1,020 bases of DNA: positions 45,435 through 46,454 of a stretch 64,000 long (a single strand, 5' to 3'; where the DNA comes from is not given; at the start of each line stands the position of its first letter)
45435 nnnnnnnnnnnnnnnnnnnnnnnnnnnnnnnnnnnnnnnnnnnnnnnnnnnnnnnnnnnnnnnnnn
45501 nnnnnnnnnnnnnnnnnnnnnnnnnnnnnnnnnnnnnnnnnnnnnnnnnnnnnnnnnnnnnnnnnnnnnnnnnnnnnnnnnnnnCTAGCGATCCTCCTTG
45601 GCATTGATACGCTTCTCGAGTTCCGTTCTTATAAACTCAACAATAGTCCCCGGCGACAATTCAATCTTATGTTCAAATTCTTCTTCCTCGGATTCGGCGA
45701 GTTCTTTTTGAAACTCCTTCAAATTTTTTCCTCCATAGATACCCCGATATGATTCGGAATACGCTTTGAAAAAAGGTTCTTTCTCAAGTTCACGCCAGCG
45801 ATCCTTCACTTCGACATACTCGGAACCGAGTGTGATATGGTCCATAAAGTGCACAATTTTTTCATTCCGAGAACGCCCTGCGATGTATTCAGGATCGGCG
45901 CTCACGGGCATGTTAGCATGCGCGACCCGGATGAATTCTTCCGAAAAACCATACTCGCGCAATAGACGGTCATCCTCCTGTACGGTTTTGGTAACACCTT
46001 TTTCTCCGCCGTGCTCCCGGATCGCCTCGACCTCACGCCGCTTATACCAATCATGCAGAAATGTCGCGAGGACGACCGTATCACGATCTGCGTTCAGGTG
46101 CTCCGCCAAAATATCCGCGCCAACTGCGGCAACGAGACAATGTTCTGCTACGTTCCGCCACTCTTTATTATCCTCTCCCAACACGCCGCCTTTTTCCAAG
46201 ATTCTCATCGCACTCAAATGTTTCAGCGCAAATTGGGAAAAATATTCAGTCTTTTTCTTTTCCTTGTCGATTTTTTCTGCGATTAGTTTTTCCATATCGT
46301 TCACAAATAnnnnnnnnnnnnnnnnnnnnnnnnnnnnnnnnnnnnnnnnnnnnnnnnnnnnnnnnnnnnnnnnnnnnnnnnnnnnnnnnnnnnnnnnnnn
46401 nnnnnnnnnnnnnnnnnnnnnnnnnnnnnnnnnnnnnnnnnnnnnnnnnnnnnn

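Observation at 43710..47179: Unusual nucleotide-handling module (Nudix, deviant P-loop kinase, NT5C-like, HD, IMPase/CysQ-family) inside the glycan cluster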

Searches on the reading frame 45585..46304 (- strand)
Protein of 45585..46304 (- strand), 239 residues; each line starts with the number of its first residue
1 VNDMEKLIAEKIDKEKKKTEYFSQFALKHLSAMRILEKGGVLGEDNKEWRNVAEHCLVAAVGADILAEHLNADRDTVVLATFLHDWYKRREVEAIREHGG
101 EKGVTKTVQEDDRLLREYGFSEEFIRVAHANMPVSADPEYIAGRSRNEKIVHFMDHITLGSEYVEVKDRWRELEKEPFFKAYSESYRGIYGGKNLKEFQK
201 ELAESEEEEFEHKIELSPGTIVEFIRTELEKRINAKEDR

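Call 3: search_protein_families(library=pfam, proteins=[window:45585-46304:-], max_evalue=0.01)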
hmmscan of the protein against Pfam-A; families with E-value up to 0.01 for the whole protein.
window:45585-46304:- (239 aa): 2 families
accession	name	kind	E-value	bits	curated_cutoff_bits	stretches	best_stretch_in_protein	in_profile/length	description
PF01966.28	HD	-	2.5e-05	25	22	1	52-157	1-113/116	HD domain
PF13023.12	HD_3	-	0.0048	17.2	22.5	0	48-158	19-126/165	HD domain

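Call 4: search_protein_families(library=ncbifam, proteins=[window:45585-46304:-], max_evalue=0.01)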
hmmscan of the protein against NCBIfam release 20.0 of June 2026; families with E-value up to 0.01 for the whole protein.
window:45585-46304:- (239 aa): 4 families
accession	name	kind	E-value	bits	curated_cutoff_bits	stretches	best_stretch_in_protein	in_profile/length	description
TIGR00277.1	HDIG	domain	5.2e-05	23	27.6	1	51-128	4-78/84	HDIG domain-containing metalloprotein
TIGR00295.1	TIGR00295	hypoth_equivalog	6.9e-05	22.7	172.35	1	50-175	12-141/164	TIGR00295 family protein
NF005519.0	PRK07152.1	equivalog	0.00042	19.4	315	1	52-190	197-338/361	nicotinate-nucleotide adenylyltransferase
NF045665.1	NTPtran_DVU1551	equivalog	0.0023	17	315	1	42-173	207-326/359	DVU_1551 family NTP transferase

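Call 8: search_protein_families(library=padloc, proteins=[window:45585-46304:-], max_evalue=0.01)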
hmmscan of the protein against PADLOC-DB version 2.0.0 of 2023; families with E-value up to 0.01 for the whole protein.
window:45585-46304:- (239 aa): 0 families

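Call 9: search_protein_families(library=phrogs, proteins=[window:45585-46304:-], max_evalue=0.01)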
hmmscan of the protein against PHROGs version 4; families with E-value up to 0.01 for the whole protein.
window:45585-46304:- (239 aa): 0 families

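Call 33: find_homologous_proteins(query=window:45585-46304:-, max_evalue=0.001)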
Query window:45585-46304:- (239 aa): 19 proteins with E <= 0.001 among 527 candidates.
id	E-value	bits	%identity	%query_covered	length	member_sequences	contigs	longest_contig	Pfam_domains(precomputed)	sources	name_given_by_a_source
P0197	4.1e-150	516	100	99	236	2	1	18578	-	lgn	-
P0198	1.4e-73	266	56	91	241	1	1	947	PF01966.29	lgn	-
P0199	1.6e-73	265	63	84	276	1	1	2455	-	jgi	-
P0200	6.7e-71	257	55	91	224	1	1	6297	-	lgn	-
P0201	8.7e-70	253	50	98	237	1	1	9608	-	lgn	-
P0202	2.9e-69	251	53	91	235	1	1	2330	-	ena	-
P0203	3.0e-69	251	54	91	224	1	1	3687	-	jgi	jgi:hypothetical protein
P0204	5.5e-69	251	55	92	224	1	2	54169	PF01966.29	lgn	-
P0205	3.7e-67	245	51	90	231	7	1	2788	-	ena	-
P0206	9.1e-67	243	52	93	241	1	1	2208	-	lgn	-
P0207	1.7e-65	239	51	92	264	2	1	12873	PF01966.29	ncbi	-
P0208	4.1e-65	238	52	91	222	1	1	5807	-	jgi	jgi:HD superfamily phosphodiesterase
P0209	9.8e-64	233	51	92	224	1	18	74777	-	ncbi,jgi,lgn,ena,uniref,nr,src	ncbi:hypothetical protein A2943_00105 [Candidatus Adlerbacteria bacterium RIFCSPLOWO2_01_FULL_51_16]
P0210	2.0e-62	229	49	92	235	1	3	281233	PF01966.29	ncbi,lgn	-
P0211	3.9e-59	218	50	86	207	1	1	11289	-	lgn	-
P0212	7.8e-59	217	49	92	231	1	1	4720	PF01966.29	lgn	-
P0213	6.3e-56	208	48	92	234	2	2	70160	PF01966.29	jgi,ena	-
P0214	1.1e-49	187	47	90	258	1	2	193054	PF01966.29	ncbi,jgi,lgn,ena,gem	ncbi:MAG: HDIG domain-containing metalloprotein [Patescibacteria group bacterium]|jgi:putative nucle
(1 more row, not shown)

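Call 34: find_encoding_contigs(protein=P0204, flank=8000, max_places=1)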
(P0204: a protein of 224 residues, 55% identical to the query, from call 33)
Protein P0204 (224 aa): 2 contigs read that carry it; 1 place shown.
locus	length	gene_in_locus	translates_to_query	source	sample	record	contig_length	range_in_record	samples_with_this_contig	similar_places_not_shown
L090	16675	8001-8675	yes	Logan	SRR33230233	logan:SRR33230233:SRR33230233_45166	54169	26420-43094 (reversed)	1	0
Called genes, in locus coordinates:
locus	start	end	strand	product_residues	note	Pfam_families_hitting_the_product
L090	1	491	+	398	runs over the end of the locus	PF04138:GtrA_DPMS_TM, PF13489:Methyltransf_23, PF08242:Methyltransf_12, PF08241:Methyltransf_11, PF13649:Methyltransf_25, PF13847:Methyltransf_31 (weak)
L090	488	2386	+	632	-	-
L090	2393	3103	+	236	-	PF00535:Glycos_transf_2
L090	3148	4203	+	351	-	PF13439:Glyco_transf_4 (faint), PF20706:GT4-conflict, PF00534:Glycos_transf_1, PF13692:Glyco_trans_1_4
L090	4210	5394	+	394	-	PF20706:GT4-conflict (weak), PF00534:Glycos_transf_1, PF13692:Glyco_trans_1_4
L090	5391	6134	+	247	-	PF02475:TRM5-TYW2_MTfase (weak), PF05050:Methyltransf_21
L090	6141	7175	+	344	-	PF13524:Glyco_trans_1_2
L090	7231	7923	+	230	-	PF00483:NTP_transferase, PF12804:NTP_transf_3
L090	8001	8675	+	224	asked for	PF01966:HD (faint)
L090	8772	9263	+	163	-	-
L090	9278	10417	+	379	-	PF00266:Aminotran_5 (weak), PF01041:DegT_DnrJ_EryC1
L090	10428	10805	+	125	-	-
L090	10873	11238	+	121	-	PF00551:Formyl_trans_N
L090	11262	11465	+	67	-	-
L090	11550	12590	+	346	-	PF00535:Glycos_transf_2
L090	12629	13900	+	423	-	PF08421:Methyltransf_13, PF13489:Methyltransf_23, PF08484:Methyltransf_14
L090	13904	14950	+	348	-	PF01370:Epimerase, PF04321:RmlD_sub_bind (weak), PF16363:GDP_Man_Dehyd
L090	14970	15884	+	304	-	PF01370:Epimerase, PF16363:GDP_Man_Dehyd, PF02719:Polysacc_synt_2 (weak), PF07993:NAD_binding_4 (weak)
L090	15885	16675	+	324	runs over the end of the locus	PF01370:Epimerase, PF04321:RmlD_sub_bind, PF16363:GDP_Man_Dehyd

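Call 35: find_encoding_contigs(protein=P0209, flank=8000, max_places=1)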
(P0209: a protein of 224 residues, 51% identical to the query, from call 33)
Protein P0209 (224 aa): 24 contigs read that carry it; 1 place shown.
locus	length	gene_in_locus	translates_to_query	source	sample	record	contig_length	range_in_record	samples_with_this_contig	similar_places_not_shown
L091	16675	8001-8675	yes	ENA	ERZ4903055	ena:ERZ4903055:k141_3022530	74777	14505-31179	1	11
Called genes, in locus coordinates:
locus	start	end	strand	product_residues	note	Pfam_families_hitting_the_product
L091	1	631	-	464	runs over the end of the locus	PF01522:Polysacc_deac_1, PF13383:Methyltransf_22 (weak), PF05050:Methyltransf_21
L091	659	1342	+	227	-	PF00106:adh_short, PF13561:adh_short_C2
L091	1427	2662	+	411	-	PF04055:Radical_SAM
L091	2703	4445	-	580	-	-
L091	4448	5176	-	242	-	PF00535:Glycos_transf_2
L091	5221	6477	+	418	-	PF08421:Methyltransf_13 (weak), PF13489:Methyltransf_23, PF08484:Methyltransf_14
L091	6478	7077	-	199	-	PF05175:MTS (weak), PF13489:Methyltransf_23, PF13847:Methyltransf_31, PF08241:Methyltransf_11, PF08242:Methyltransf_12, PF13649:Methyltransf_25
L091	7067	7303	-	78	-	-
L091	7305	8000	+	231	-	PF00483:NTP_transferase, PF12804:NTP_transf_3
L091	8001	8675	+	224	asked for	-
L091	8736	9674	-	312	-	PF01370:Epimerase, PF04321:RmlD_sub_bind (weak), PF16363:GDP_Man_Dehyd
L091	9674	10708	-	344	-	PF01370:Epimerase, PF02719:Polysacc_synt_2 (faint), PF04321:RmlD_sub_bind, PF16363:GDP_Man_Dehyd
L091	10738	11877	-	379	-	PF13439:Glyco_transf_4, PF00534:Glycos_transf_1, PF13692:Glyco_trans_1_4, PF13524:Glyco_trans_1_2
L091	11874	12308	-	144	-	PF04138:GtrA_DPMS_TM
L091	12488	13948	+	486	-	PF13231:PMT_2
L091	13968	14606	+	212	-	PF03141:Methyltransf_29, PF13489:Methyltransf_23, PF13847:Methyltransf_31, PF08241:Methyltransf_11, PF08242:Methyltransf_12, PF13649:Methyltransf_25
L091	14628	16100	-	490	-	PF00535:Glycos_transf_2, PF13489:Methyltransf_23, PF08241:Methyltransf_11, PF08242:Methyltransf_12 (weak), PF13649:Methyltransf_25 (weak)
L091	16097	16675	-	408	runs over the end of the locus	PF13579:Glyco_trans_4_4, PF13692:Glyco_trans_1_4, PF13524:Glyco_trans_1_2 (weak)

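Call 36: find_encoding_contigs(protein=P0210, flank=8000, max_places=1)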
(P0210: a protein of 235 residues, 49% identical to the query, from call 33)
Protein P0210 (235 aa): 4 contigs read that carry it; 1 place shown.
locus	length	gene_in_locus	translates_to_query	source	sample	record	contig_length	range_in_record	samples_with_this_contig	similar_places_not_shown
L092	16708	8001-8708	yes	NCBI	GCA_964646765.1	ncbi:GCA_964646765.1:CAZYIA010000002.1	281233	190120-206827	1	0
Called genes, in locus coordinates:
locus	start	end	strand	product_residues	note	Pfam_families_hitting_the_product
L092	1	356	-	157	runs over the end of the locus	PF18967:PycTM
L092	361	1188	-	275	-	-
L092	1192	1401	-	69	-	-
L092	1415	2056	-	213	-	PF00717:Peptidase_S24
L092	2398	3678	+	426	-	PF01555:N6_N4_Mtase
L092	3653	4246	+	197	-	-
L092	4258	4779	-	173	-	-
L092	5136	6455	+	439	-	PF00239:Resolvase, PF07508:Recombinase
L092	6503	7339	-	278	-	PF13489:Methyltransf_23, PF08241:Methyltransf_11 (weak)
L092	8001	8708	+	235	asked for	PF01966:HD (faint)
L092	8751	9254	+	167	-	PF00710:Asparaginase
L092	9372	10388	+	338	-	PF03951:Gln-synt_N, PF00120:Gln-synt_C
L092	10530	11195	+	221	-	-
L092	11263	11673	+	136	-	PF00293:NUDIX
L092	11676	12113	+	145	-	-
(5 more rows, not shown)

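Call 42: find_related_loci(query=A3, collection=metagenome_contigs, flank=10000)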
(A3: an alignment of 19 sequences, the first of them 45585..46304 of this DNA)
Query A3 (239 aa) in metagenome_contigs; peptide patterns used: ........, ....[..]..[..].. (x = any residue, [..] = any of these).
118 stretches matched a pattern; 27 encode a relative of the query (tblastn E <= 1e-3); 27 distinct loci.
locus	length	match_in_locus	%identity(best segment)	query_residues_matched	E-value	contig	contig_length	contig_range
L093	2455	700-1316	63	13-235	5e-85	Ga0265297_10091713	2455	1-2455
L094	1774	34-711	52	11-234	4e-79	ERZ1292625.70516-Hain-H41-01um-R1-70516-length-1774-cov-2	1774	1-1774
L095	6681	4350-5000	53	18-234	5e-75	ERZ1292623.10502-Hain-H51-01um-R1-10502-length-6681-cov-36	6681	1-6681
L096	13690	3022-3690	52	15-237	2e-74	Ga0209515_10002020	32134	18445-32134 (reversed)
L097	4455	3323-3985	51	13-233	4e-74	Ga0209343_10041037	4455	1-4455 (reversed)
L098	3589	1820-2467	53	17-232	4e-74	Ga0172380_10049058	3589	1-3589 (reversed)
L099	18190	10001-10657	48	15-233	4e-71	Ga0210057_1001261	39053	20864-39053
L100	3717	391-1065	51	11-235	3e-71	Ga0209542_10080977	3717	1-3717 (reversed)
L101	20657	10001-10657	48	15-233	4e-71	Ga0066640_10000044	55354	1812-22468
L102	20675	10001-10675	51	16-239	6e-70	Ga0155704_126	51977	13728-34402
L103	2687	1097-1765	53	11-233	7e-71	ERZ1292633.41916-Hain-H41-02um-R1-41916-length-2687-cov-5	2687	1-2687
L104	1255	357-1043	49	10-235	4e-74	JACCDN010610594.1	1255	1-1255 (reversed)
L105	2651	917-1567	50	18-234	4e-70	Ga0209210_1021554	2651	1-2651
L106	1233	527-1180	47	18-235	8e-72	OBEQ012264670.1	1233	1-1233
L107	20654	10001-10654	51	16-234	2e-66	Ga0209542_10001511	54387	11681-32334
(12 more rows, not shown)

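Call 46: search_solved_structures(query=A3, max_evalue=1, show_alignments=1)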
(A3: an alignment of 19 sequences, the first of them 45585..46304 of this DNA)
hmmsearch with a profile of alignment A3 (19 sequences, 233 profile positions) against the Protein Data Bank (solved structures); distinct sequences matched with E-value up to 1: 0.

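Call 61: predict_structure(alignment_id=A3)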
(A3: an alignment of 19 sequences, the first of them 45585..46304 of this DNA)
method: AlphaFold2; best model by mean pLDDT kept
length: 239 residues; sequences in the alignment: 19
mean_pLDDT: 89.2   pTM: 0.88
mean pLDDT of the five models: 89.2, 88.0, 86.3, 83.8, 81.5
residues with pLDDT >= 90: 136; 70-90: 88; 50-70: 13; < 50: 2
segments of 3 or more residues with pLDDT < 50: none
pLDDT, mean of each block of 10 residues (from residue 1): 86 90 91 75 68 87 98 96 84 88 88 89 93 90 96 93 90 85 92 93 97 98 98 75
secondary structure, 60 per line:
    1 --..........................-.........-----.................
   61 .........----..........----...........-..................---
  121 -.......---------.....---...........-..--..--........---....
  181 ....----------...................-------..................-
elements in order: H3-28 H30-38 H44-69 H74-83 H88-98 H100-117 H122-128 H138-142 H146-156 H166-173 H177-184 H195-213 H221-238

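Call 63: fold_search(model_id=the predicted structure, library=pdb)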
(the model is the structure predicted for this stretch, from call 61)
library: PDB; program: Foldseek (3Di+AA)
matches with E <= 10: 215; with E <= 0.001: 0
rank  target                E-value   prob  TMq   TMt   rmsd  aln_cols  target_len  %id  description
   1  2ogi_B                2.7e-03  1.00  0.40  0.47   9.2       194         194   18  Crystal structure of a putative metal dependent phosphohydrolase (sag1661) from streptococcus agalactiae serogroup v a (released 2007-01-16)
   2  2ogi_A                4.1e-03  1.00  0.40  0.48   9.1       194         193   18  Crystal structure of a putative metal dependent phosphohydrolase (sag1661) from streptococcus agalactiae serogroup v a (released 2007-01-16)
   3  8wmy_A                6.5e-03  1.00  0.41  0.48   9.3       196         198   17  Crystal structure of YqeK in complex with MG and ADP. (released 2023-10-25)
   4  8wmy_B                7.2e-03  1.00  0.41  0.48   8.9       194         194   17  Crystal structure of YqeK in complex with MG and ADP. (released 2023-10-25)
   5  3ccg                  1.0e-02  1.00  0.39  0.48   8.4       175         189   20  Crystal structure of predicted HD superfamily hydrolase involved in NAD metabolism (NP_347894.1) from Clostridium acetob (released 2008-03-11)
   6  8jkp                  1.0e-02  1.00  0.38  0.45   9.3       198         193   20  SP1746 in complex with dTMP (released 2024-05-08)
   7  8jja                  1.4e-02  1.00  0.41  0.48   9.2       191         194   18  SP1746 in complex with acetate ions (released 2024-05-08)
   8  2o08_A                1.5e-02  1.00  0.41  0.51   8.4       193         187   16  CRYSTAL STRUCTURE OF A PUTATIVE HD SUPERFAMILY HYDROLASE (BH1327) FROM BACILLUS HALODURANS AT 1.90 A RESOLUTION (released 2006-12-19)
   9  8jk9                  1.5e-02  1.00  0.38  0.45   9.7       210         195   20  SP1746 in complex with GDP (released 2024-05-08)
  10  2pq7                  5.4e-02  1.00  0.37  0.49  11.8       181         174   18  Crystal structure of predicted HD superfamily hydrolase (104161995) from uncultured Thermotogales bacterium at 1.45 A re (released 2007-05-15)
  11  5dqv_A                7.9e-02  0.98  0.36  0.44   9.5       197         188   18  The crystal structure of Bacillus subtilis YpgQ (released 2016-04-27)
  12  5dqw_A                1.1e-01  0.97  0.36  0.43  11.6       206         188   17  The crystal structure of Bacillus subtilis YpgQ in complex with ADP (released 2016-04-27)
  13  9chy_B                1.4e-01  0.54  0.22  0.28  12.6       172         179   14  Crystal structure of the human MESH1 (D66K)-PAPS complex (released 2025-12-10)
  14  5dqw_B                2.2e-01  0.82  0.33  0.41  11.3       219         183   21  The crystal structure of Bacillus subtilis YpgQ in complex with ADP (released 2016-04-27)
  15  7eiv_C                2.5e-01  0.80  0.31  0.16  13.3       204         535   16  heterotetrameric glycyl-tRNA synthetase from Escherichia coli (released 2021-08-11)
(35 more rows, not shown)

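Call 81: search_protein_families(library=pfam, proteins=[L090:8772-9263:+, L090:7231-7923:+, L091:7305-8000:+], max_evalue=1)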
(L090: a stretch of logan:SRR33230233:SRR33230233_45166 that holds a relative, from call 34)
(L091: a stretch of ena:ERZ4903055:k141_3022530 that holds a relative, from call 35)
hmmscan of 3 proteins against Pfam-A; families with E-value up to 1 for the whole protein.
L090:8772-9263:+ (163 aa): 1 family
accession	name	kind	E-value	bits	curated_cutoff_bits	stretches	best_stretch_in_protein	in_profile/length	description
PF00190.28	Cupin_1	-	0.0014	18.6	22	1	90-157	56-123/151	Cupin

L090:7231-7923:+ (230 aa): 4 families
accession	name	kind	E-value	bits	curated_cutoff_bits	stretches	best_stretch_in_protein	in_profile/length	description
PF00483.29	NTP_transferase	-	4.6e-29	102.1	21.2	1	3-227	1-239/245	Nucleotidyl transferase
PF12804.13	NTP_transf_3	-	6.7e-11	43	27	1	4-109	1-96/160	MobA-like NTP transferase domain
PF01128.25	IspD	-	0.0018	18.5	27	1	4-67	3-64/221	2-C-methyl-D-erythritol 4-phosphate cytidylyltransferase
PF02348.25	CTP_transf_3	-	0.3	11.3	22.6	1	23-87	15-75/217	Cytidylyltransferase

L091:7305-8000:+ (231 aa): 3 families
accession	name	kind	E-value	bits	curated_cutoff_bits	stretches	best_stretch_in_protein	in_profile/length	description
PF00483.29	NTP_transferase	-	2.6e-32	112.8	21.2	1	3-213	2-223/245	Nucleotidyl transferase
PF12804.13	NTP_transf_3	-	2.1e-10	41.5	27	1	3-122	1-109/160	MobA-like NTP transferase domain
PF01128.25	IspD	-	0.0082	16.4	27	1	1-57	1-55/221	2-C-methyl-D-erythritol 4-phosphate cytidylyltransferase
